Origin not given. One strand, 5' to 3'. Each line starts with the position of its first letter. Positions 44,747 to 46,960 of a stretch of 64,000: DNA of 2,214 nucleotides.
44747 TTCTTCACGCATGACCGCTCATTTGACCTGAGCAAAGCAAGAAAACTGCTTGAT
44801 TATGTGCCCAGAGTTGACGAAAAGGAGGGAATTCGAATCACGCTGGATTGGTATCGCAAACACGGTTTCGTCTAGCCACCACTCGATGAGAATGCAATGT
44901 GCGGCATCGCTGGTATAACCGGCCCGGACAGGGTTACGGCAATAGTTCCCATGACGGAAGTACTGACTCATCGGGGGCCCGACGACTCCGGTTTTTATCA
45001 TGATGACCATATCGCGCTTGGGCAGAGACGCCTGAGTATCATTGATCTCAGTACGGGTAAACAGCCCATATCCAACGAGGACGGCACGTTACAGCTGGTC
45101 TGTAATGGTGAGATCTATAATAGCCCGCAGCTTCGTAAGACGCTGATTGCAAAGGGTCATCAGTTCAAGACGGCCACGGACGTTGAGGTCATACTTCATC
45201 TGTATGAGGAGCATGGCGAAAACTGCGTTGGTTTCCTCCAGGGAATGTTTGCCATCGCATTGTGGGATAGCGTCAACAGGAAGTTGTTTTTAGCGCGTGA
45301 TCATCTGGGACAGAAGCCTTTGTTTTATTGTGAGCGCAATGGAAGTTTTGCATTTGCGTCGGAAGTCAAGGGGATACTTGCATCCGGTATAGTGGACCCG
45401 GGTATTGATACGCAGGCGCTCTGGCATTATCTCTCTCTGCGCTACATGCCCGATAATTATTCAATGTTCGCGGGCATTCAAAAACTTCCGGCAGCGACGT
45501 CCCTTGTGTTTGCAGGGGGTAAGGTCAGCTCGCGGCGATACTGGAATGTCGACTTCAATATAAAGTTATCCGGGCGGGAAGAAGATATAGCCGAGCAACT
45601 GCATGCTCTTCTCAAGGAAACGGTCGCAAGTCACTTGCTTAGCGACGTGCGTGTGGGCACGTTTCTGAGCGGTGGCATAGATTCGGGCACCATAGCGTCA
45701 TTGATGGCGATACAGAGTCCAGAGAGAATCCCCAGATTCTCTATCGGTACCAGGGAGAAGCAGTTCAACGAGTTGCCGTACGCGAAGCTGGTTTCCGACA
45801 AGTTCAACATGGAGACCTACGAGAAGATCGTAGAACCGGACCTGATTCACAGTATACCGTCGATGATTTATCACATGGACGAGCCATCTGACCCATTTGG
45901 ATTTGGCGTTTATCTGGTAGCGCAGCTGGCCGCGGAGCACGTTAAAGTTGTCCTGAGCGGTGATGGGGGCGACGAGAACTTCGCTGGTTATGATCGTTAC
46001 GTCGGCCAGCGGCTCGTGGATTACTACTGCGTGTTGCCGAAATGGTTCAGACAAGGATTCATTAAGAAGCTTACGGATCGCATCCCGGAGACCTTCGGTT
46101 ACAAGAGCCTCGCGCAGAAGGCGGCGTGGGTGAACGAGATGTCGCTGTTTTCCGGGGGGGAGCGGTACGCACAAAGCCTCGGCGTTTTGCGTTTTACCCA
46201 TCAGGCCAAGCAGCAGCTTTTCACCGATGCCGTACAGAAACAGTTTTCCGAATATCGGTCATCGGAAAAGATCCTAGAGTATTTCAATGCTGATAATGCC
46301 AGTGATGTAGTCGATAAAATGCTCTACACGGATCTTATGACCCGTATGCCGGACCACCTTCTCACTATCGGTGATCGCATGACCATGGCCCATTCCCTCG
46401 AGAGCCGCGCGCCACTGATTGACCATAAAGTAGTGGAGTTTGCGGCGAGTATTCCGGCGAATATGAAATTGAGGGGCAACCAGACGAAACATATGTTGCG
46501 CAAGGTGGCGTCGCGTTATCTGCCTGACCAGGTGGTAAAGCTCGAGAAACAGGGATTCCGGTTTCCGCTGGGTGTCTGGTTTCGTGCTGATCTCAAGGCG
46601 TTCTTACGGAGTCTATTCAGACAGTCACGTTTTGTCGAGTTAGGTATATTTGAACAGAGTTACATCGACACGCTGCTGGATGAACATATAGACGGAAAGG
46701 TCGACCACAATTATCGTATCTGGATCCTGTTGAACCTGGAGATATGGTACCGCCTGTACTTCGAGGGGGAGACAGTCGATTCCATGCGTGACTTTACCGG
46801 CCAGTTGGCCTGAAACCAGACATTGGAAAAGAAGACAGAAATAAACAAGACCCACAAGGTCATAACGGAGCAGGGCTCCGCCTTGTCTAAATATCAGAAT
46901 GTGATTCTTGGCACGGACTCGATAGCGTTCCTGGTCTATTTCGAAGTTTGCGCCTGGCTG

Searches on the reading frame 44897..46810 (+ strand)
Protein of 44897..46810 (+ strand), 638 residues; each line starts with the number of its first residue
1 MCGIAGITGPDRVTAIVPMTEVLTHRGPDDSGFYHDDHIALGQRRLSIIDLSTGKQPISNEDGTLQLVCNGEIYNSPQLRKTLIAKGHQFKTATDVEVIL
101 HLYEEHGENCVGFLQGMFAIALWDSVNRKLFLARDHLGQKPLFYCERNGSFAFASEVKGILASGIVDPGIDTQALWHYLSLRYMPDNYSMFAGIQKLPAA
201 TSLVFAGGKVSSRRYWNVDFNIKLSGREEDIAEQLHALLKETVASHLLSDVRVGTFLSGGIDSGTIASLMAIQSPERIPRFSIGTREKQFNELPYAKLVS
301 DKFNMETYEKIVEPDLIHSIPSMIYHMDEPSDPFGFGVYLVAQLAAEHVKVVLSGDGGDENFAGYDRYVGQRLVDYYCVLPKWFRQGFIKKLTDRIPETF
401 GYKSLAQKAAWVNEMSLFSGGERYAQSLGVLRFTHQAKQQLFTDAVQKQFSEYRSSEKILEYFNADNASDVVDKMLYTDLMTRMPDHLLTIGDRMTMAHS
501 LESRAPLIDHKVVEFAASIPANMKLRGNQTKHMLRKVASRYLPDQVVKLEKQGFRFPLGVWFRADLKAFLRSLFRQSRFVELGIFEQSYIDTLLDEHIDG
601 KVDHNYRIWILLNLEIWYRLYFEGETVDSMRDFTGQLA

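Call 73: search_protein_families(library=pfam, proteins=[window:44897-46810:+], max_evalue=0.00001)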
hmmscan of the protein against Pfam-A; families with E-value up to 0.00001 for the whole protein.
window:44897-46810:+ (638 aa): 3 families
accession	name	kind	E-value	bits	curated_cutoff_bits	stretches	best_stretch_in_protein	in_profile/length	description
PF00733.27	Asn_synthase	-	1.5e-91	308.1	21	1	235-619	2-354/354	Asparagine synthase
PF13537.11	GATase_7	-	7e-45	152.5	25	1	43-161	1-122/123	Glutamine amidotransferase domain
PF13522.11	GATase_6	-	8.5e-39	133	27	1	28-156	1-130/130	Glutamine amidotransferase domain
